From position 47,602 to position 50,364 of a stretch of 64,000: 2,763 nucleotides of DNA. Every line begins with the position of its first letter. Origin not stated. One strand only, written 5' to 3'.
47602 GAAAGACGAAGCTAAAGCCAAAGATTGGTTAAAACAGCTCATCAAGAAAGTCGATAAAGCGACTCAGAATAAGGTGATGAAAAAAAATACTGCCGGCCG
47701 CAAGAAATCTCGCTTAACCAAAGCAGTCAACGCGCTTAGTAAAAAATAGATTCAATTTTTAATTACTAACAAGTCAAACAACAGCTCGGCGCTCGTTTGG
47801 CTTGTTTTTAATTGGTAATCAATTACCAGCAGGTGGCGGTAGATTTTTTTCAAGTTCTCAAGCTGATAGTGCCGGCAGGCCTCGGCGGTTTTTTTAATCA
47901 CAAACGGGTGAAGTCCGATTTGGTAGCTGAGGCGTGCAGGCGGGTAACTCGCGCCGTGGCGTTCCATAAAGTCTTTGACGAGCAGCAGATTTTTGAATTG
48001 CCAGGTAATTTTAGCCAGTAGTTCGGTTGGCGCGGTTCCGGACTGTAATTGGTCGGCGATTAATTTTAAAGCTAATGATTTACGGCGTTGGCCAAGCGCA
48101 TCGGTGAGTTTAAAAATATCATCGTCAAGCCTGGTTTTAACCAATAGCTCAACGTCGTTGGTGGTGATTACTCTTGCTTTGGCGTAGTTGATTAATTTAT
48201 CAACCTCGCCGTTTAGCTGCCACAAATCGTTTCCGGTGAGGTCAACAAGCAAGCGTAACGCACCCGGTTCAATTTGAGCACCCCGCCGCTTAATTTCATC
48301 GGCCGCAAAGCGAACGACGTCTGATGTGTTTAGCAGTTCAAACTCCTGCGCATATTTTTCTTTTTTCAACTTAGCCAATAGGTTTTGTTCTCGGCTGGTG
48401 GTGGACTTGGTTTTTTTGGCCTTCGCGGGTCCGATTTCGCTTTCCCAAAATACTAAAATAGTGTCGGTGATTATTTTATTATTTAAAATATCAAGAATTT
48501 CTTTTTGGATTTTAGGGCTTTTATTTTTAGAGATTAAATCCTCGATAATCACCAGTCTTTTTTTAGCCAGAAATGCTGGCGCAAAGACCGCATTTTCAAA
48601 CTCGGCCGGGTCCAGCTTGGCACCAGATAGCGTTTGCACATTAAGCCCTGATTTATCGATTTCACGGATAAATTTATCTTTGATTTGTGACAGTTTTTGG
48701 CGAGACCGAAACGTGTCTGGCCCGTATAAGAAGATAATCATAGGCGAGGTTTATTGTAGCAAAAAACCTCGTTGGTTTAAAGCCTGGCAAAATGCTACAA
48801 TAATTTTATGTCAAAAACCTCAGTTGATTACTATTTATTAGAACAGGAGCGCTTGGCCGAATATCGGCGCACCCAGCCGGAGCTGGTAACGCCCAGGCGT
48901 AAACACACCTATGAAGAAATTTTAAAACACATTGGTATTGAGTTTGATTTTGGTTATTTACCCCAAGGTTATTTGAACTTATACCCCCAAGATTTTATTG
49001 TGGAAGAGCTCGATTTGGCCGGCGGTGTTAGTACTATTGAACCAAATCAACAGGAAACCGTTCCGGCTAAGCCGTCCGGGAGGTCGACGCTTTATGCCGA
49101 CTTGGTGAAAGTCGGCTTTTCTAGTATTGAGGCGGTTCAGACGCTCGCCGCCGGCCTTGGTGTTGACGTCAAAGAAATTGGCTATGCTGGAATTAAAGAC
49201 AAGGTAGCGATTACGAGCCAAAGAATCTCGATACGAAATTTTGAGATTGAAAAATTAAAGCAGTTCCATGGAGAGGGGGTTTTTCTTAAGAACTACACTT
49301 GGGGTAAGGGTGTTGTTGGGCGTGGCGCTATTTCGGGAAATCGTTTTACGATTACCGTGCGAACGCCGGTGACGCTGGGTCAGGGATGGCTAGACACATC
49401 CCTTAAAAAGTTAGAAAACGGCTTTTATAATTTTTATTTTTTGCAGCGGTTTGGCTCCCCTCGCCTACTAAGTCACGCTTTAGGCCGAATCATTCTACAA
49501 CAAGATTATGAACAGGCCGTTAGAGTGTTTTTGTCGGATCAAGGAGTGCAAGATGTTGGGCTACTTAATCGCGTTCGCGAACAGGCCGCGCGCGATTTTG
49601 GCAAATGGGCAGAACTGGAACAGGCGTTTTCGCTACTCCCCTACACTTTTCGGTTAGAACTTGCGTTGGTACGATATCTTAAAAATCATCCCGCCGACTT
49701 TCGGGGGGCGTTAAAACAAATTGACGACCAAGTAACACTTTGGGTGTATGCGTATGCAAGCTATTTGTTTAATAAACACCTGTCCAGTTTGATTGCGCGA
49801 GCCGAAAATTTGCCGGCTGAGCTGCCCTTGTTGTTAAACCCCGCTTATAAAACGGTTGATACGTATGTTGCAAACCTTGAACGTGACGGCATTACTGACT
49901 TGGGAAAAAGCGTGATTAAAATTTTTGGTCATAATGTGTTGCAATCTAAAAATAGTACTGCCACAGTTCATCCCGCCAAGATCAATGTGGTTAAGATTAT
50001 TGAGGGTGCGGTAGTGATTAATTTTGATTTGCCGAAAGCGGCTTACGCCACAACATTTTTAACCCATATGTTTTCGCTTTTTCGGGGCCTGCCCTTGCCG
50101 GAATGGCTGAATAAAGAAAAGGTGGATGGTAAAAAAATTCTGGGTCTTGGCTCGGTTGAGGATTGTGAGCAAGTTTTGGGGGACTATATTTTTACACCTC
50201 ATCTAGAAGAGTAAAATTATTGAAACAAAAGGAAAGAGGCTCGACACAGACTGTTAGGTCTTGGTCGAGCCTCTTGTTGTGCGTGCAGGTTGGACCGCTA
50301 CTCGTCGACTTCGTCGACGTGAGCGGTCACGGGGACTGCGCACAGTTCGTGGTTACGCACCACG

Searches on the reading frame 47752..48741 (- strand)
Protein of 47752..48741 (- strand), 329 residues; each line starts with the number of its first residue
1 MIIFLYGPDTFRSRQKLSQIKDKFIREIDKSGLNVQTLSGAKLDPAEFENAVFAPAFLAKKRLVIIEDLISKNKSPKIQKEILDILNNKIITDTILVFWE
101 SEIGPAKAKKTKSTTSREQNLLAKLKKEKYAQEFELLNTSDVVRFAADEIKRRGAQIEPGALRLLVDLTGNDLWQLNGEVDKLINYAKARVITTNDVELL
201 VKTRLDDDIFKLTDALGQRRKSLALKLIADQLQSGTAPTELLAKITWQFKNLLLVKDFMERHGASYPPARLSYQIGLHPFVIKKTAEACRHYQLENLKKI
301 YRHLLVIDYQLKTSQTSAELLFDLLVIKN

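Call 59: search_protein_families(library=pfam, proteins=[window:47752-48741:-], max_evalue=0.001)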
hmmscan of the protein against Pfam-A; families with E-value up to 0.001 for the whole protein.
window:47752-48741:- (329 aa): 2 families
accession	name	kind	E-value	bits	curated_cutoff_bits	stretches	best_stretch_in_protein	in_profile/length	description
PF21694.2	DNA_pol3_delta_C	-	3.2e-27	95.4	27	1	207-328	2-120/121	DNA polymerase III delta subunit, C-terminal domain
PF06144.19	DNA_pol3_delta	-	0.00019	21.9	21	1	4-101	2-101/124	DNA polymerase III, delta subunit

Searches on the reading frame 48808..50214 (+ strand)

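Call 59: search_protein_families(library=pfam, proteins=[window:48808-50214:+], max_evalue=0.001)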
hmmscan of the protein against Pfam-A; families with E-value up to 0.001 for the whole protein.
window:48808-50214:+ (468 aa): 1 family
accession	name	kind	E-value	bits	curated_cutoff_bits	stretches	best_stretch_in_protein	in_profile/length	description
PF01142.23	TruD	-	9e-57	193.2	27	1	54-335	16-287/412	tRNA pseudouridine synthase D (TruD)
